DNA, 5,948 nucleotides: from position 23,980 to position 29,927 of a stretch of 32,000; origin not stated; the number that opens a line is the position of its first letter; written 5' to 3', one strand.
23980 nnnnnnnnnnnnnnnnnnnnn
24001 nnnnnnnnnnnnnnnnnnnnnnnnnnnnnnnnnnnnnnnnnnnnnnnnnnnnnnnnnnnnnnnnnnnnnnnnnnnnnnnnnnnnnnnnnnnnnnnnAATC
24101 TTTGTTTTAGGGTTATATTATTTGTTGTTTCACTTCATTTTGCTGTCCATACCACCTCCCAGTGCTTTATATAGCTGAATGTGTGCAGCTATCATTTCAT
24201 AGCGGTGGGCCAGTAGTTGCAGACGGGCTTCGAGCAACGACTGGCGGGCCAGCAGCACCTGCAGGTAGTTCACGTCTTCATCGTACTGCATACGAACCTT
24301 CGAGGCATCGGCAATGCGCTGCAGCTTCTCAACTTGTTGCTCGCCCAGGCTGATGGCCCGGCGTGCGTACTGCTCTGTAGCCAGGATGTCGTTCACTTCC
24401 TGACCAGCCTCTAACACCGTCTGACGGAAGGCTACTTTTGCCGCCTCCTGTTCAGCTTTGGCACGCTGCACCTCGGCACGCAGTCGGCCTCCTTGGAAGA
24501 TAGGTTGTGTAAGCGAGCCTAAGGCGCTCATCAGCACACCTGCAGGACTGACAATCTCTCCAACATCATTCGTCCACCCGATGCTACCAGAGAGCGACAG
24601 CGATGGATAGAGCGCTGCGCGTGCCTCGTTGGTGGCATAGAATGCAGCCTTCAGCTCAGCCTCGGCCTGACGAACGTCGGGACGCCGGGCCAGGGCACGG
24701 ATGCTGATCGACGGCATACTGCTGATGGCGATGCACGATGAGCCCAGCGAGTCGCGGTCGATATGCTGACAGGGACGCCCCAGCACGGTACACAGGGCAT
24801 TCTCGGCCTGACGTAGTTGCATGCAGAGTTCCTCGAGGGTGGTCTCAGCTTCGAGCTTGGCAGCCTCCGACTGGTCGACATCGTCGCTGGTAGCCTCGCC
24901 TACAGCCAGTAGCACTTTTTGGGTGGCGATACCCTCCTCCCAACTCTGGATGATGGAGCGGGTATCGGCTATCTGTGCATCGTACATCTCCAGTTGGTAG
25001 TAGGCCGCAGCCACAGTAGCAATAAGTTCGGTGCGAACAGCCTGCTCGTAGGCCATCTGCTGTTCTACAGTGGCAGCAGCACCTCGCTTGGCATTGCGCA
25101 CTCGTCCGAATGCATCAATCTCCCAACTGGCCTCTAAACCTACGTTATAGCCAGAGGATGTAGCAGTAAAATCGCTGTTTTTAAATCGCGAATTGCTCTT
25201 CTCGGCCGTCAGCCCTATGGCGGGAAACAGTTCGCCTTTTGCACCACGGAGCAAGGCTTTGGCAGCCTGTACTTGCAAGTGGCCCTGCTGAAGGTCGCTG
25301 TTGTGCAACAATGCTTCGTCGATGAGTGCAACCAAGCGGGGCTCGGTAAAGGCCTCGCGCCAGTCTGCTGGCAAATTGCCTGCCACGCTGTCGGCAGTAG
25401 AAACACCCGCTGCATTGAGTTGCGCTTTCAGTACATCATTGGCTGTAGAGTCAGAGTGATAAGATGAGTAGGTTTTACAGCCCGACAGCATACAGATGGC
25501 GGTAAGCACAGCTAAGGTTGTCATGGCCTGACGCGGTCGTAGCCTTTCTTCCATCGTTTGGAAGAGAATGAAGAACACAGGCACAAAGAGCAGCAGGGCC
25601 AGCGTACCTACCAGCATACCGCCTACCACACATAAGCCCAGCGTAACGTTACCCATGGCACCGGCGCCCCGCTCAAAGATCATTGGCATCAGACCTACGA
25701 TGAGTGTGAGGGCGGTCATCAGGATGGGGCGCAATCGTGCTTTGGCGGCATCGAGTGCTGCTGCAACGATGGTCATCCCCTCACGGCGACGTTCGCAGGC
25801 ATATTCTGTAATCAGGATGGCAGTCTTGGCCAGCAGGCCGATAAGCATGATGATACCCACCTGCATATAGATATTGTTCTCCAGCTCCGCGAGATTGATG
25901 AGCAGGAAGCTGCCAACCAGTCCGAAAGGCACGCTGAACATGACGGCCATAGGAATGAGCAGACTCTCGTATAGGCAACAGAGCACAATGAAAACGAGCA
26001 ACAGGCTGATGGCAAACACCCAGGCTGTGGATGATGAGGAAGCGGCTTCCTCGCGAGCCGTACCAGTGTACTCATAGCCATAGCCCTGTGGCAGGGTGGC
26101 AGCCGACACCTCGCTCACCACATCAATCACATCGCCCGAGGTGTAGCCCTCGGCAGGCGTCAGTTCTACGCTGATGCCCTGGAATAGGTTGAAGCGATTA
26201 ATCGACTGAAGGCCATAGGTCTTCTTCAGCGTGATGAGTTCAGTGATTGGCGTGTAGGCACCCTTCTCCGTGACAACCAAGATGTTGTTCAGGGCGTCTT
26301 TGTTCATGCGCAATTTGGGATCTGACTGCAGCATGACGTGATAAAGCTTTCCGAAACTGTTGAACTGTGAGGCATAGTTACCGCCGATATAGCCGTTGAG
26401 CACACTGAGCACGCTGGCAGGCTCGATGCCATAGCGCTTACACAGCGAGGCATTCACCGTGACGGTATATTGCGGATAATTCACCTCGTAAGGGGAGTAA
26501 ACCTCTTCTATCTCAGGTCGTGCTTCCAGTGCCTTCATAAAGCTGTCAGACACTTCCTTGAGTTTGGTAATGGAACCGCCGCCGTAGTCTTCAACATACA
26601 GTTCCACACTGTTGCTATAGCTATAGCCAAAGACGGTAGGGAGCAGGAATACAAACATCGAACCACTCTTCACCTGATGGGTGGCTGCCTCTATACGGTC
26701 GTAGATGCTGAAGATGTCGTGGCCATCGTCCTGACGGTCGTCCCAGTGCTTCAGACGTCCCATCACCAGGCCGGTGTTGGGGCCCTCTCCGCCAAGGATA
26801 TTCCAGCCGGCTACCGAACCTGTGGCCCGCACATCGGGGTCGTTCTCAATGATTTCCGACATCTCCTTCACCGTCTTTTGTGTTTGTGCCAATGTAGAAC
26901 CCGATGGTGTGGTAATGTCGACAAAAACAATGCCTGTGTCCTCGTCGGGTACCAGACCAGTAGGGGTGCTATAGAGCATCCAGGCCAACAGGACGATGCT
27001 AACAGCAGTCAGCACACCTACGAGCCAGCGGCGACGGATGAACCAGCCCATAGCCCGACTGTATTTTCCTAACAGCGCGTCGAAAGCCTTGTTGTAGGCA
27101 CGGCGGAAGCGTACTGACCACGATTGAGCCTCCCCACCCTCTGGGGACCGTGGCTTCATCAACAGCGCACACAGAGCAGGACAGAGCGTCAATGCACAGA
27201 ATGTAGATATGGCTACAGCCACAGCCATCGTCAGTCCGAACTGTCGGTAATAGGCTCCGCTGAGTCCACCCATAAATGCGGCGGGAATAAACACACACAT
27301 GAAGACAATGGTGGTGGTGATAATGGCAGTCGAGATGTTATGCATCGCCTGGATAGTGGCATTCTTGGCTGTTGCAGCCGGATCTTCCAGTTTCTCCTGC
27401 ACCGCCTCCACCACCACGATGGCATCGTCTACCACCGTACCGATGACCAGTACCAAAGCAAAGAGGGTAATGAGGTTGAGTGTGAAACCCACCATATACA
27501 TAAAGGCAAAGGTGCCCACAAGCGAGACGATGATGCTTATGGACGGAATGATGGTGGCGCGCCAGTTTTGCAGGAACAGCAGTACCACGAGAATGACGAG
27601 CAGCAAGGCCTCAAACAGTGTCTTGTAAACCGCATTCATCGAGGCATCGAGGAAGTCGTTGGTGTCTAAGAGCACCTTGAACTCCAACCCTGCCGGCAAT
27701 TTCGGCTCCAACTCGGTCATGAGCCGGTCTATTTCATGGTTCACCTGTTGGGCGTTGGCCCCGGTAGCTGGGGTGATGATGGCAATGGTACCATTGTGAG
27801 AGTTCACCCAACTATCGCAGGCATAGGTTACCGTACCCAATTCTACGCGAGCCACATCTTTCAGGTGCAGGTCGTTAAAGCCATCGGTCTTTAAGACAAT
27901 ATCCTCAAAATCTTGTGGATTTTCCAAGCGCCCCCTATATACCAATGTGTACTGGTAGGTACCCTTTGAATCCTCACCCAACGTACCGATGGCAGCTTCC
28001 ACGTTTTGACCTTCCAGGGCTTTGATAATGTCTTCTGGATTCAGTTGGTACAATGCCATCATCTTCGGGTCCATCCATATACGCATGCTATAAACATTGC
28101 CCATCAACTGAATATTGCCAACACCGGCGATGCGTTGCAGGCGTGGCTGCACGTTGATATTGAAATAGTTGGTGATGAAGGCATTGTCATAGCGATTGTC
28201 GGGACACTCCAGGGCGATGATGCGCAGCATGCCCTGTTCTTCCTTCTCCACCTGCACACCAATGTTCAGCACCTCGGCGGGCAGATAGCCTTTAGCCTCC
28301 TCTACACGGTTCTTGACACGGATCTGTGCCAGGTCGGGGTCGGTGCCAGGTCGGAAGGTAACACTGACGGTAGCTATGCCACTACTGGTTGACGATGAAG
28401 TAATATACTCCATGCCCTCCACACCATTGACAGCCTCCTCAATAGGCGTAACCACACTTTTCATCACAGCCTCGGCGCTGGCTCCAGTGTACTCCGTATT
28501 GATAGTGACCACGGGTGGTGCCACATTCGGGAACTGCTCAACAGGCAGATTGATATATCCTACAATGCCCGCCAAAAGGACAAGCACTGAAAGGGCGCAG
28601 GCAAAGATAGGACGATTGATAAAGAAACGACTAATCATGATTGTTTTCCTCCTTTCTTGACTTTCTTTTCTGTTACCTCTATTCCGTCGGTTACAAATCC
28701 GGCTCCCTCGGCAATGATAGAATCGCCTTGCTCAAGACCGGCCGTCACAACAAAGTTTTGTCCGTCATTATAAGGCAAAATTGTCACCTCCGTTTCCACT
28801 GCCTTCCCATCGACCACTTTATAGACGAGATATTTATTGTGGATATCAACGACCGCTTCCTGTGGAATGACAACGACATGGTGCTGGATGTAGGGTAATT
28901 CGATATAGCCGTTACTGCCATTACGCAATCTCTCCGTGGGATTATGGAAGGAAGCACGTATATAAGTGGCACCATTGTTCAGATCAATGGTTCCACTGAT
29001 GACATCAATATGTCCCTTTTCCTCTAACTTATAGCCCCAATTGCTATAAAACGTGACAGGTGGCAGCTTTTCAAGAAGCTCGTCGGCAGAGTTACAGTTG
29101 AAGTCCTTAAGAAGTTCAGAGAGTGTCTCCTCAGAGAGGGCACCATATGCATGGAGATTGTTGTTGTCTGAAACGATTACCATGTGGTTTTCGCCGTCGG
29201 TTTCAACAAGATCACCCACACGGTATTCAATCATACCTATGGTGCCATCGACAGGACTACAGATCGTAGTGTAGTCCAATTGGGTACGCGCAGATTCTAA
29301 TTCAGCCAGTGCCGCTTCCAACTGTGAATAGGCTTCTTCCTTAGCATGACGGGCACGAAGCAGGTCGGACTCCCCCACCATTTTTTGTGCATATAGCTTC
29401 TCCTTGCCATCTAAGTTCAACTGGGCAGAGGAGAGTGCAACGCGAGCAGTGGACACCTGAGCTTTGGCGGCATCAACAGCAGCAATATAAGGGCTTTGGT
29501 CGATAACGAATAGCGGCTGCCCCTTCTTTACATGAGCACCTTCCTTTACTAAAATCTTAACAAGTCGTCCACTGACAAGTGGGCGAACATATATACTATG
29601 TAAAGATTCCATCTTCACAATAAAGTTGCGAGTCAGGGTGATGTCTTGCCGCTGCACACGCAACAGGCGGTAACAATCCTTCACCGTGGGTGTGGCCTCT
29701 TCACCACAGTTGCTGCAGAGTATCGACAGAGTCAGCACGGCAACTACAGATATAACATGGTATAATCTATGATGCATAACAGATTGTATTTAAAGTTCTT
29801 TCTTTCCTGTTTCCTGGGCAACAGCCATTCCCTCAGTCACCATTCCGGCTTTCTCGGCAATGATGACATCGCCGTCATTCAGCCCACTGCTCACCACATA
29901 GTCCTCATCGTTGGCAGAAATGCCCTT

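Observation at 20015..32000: Eight-gene coupled operon joining polyamine-type biosynthetic enzymes to a complete two-stage export machine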

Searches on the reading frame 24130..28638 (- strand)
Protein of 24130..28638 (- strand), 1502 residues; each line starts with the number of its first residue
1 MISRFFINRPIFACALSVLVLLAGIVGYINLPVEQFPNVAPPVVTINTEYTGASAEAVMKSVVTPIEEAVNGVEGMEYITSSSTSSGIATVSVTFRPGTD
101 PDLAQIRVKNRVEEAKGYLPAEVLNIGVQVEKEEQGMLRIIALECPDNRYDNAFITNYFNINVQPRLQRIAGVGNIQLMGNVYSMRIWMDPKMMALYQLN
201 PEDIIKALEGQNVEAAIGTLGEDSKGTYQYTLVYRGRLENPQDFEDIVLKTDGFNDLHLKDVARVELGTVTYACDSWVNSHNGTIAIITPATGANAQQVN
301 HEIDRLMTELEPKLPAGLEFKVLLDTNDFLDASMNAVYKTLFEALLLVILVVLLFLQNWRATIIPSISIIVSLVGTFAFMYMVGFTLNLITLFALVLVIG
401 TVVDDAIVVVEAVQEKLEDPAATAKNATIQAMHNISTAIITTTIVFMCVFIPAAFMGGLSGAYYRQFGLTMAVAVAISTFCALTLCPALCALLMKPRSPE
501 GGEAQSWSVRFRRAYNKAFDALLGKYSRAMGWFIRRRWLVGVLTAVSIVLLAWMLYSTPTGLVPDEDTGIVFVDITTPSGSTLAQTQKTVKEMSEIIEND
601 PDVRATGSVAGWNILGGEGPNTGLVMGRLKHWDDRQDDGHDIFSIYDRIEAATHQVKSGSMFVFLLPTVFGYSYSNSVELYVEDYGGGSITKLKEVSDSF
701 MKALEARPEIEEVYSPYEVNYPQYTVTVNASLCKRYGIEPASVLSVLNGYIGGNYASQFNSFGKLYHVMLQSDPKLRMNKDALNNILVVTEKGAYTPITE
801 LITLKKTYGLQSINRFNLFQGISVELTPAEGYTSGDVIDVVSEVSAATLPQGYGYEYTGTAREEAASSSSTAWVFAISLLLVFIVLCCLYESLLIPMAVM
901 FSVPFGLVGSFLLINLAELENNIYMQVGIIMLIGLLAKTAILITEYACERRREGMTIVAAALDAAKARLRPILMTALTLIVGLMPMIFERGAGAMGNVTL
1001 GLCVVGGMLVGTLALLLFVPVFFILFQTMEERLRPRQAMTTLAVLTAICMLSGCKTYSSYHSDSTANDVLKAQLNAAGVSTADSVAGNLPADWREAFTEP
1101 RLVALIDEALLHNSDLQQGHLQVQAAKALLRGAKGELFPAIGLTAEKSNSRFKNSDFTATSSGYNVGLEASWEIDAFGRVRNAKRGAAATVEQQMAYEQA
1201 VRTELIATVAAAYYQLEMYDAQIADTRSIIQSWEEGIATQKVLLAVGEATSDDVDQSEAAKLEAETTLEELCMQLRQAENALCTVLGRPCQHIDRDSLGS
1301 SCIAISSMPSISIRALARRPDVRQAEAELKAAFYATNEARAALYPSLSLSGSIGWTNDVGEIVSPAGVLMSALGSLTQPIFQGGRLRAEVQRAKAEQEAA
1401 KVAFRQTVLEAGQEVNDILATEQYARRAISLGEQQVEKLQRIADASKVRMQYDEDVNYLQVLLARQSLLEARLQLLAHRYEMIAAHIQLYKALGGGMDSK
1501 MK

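Call 5: search_protein_families(library=pfam, proteins=[window:24130-28638:-], max_evalue=0.01)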
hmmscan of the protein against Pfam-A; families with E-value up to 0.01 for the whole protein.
window:24130-28638:- (1502 aa): 4 families
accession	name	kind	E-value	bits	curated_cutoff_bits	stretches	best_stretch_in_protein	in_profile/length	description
PF00873.25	ACR_tran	-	2.4e-295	982.7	28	1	2-1027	1-1021/1021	AcrB/AcrD/AcrF family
PF02321.23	OEP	-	6.3e-43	147.2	22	2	1315-1494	8-187/187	Outer membrane efflux protein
PF03176.21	MMPL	-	8.5e-21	74.7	20.5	2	286-496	90-305/333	MMPL family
PF02355.23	SecD_SecF_C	-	2.7e-07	30.6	20.5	1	336-491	33-184/189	Protein export membrane protein SecD/SecF, C-terminal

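Call 6: search_protein_families(library=ncbifam, proteins=[window:24130-28638:-], max_evalue=0.01)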
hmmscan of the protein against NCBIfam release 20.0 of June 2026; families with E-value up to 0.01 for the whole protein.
window:24130-28638:- (1502 aa): 35 families (the best 25 are shown)
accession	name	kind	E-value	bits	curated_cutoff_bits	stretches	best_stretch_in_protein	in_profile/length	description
NF000282.2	RND_permease_1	subfamily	0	1098.3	1250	1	3-1027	1-1028/1029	multidrug efflux RND transporter permease subunit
TIGR00915.1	2A0602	subfamily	4.9e-293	974.9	940.35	1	3-1037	2-1039/1050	efflux RND transporter permease subunit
NF033617.1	RND_permease_2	subfamily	8.4e-247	821.8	1250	1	3-1027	1-1008/1009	multidrug efflux RND transporter permease subunit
NF007131.0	PRK09577.1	equivalog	1.3e-230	768.1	1768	1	3-1035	2-1031/1045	multidrug efflux RND transporter permease subunit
NF007842.1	PRK10555.1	equivalog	1.4e-222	741.6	1854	1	3-1027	2-1027/1036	multidrug efflux RND transporter permease AcrD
NF011706.2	PRK15127.1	equivalog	3e-214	714.1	2150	1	4-1026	3-1029/1049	multidrug efflux RND transporter permease subunit AcrB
NF000037.1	RND_perm_OqxB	exception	7.2e-212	706.1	2200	1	2-1037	3-1045/1050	multidrug efflux RND transporter permease subunit OqxB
NF007133.0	PRK09579.1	equivalog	3e-167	558.1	1763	1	4-1033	5-1009/1017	multidrug efflux RND transporter permease subunit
NF007798.0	PRK10503.1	equivalog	1.9e-148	495.9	1584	1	3-1038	13-1034/1040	MdtB/MuxB family multidrug efflux RND transporter permease subunit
NF007905.0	PRK10614.1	equivalog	1.6e-140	469.7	1774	1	5-1039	6-1021/1025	multidrug efflux RND transporter permease subunit MdtC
TIGR00914.1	2A0601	subfamily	4.9e-98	329.2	701.45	1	16-1036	19-1045/1051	CusA/CzcA family heavy metal efflux RND transporter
TIGR01845.1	outer_NodT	subfamily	1e-78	265.2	210.05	1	1047-1496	3-460/460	efflux transporter outer membrane subunit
NF007347.1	PRK09837.1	subfamily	6.3e-45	153.9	598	1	1043-1497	7-459/461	Cu(I)/Ag(I) efflux RND transporter outer membrane protein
TIGR01844.1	type_I_sec_TolC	subfamily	1.1e-41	143.2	225.15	1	1104-1494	7-398/414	TolC family outer membrane protein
NF033143.1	efflux_OM_AdeK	equivalog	2.4e-40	138.7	900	1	1080-1499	45-464/480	multidrug efflux RND transporter AdeIJK outer membrane channel subunit AdeK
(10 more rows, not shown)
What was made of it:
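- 25525..28638 (-): RND (HAE1, AcrB-like) permease portion of the 1502-aa fusion ORF (residues 1-1038). TIGR00915 975 bits, above its 940 cutoff (calls 5, 6).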

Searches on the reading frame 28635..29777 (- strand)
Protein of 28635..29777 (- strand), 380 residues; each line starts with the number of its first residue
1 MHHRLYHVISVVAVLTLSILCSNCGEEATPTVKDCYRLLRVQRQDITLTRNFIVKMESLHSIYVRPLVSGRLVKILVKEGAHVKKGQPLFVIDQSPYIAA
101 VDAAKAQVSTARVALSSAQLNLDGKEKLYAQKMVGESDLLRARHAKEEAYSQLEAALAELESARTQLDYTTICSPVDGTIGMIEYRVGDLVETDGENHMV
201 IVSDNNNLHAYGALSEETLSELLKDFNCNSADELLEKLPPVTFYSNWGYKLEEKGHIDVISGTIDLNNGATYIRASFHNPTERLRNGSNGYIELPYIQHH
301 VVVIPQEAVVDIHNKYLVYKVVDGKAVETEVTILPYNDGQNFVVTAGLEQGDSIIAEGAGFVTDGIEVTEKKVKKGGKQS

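Call 5: search_protein_families(library=pfam, proteins=[window:28635-29777:-], max_evalue=0.01)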
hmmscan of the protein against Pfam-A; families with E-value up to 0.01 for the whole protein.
window:28635-29777:- (380 aa): 6 families
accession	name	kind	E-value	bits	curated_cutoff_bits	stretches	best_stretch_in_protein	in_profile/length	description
PF16576.10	HlyD_D23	-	2.5e-11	43.7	30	1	58-287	16-211/214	Barrel-sandwich domain of CusB or HlyD membrane-fusion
PF13533.13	Biotin_lipoyl_2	-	8.8e-11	41.8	29.8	1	64-93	3-32/32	Biotin-lipoyl like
PF13437.12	HlyD_3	-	1.1e-09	39.4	22.2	1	64-128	2-68/106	HlyD family secretion protein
PF02321.23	OEP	-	2.7e-05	24.5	22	1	100-171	115-186/187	Outer membrane efflux protein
PF00364.28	Biotin_lipoyl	-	0.00014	22.1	22.1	0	69-92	50-73/73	Biotin-requiring enzyme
PF00358.26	PTS_EIIA_1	-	0.0049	17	27.2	0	70-95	81-106/127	phosphoenolpyruvate-dependent sugar phosphotransferase system, EIIA 1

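Call 6: search_protein_families(library=ncbifam, proteins=[window:28635-29777:-], max_evalue=0.01)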
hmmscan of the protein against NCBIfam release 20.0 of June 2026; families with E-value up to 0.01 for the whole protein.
window:28635-29777:- (380 aa): 26 families (the best 25 are shown)
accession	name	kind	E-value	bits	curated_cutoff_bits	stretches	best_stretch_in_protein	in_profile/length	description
TIGR01730.1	RND_mfp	subfamily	4.7e-67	226.2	94.9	1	40-370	5-321/322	efflux RND transporter periplasmic adaptor subunit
NF045904.1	RND-peri-MexE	equivalog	4.5e-34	118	714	1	8-375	11-373/390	multidrug efflux RND transporter periplasmic adaptor subunit MexE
NF008589.1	PRK11556.1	equivalog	2.1e-30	105.9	391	1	58-368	81-385/392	MdtA/MuxA family multidrug efflux RND transporter periplasmic adaptor subunit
NF007132.1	PRK09578.1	equivalog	8.6e-30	103.8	512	1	7-374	12-379/396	MexX/AxyX family multidrug efflux RND transporter periplasmic adaptor subunit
NF000272.2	OqxA_adapt_sub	exception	3e-28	98.9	835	1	17-373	20-382/391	multidrug efflux RND transporter periplasmic adaptor subunit OqxA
NF033834.1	RND_adapt_MexA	exception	1.1e-27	97.1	750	1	22-369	22-359/373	multidrug efflux RND transporter periplasmic adaptor subunit MexA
NF011604.1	PRK15030.1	equivalog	5.8e-27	94.7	765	1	47-379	51-384/397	multidrug efflux RND transporter periplasmic adaptor subunit AcrA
NF033138.2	RND-peri-MexC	equivalog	1.5e-25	90.2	625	1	8-372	6-373/375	MexC family multidrug efflux RND transporter periplasmic adaptor subunit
NF007362.0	PRK09859.1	equivalog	6.3e-25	88.1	738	1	61-367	61-368/385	multidrug transporter subunit MdtE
TIGR00999.1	8a0102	subfamily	4.3e-24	85.1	319.3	2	80-221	1-142/271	CzcB/NccB family metal efflux transporter periplasmic adaptor subunit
NF008606.0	PRK11578.1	equivalog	3.3e-18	65.9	342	1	6-356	11-362/371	macrolide transporter subunit MacA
NF007785.0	PRK10476.1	equivalog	1.6e-16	60.1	376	2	62-150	49-134/347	multidrug transporter subunit MdtN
NF007850.1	PRK10559.1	equivalog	1.4e-14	54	400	1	63-211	42-189/303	p-hydroxybenzoic acid efflux pump subunit AaeA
TIGR01843.1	type_I_hlyD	subfamily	4.7e-14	52.2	208.65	2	59-133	41-115/422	HlyD family type I secretion periplasmic adaptor subunit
TIGR00998.1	8a0101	subfamily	1.4e-13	50.5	390.8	2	45-111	29-92/334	EmrA/EmrK family multidrug efflux transporter periplasmic adaptor subunit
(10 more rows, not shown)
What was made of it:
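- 28635..29777 (-): Periplasmic adaptor 2 (380 aa). TIGR01730 226 bits (call 6).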
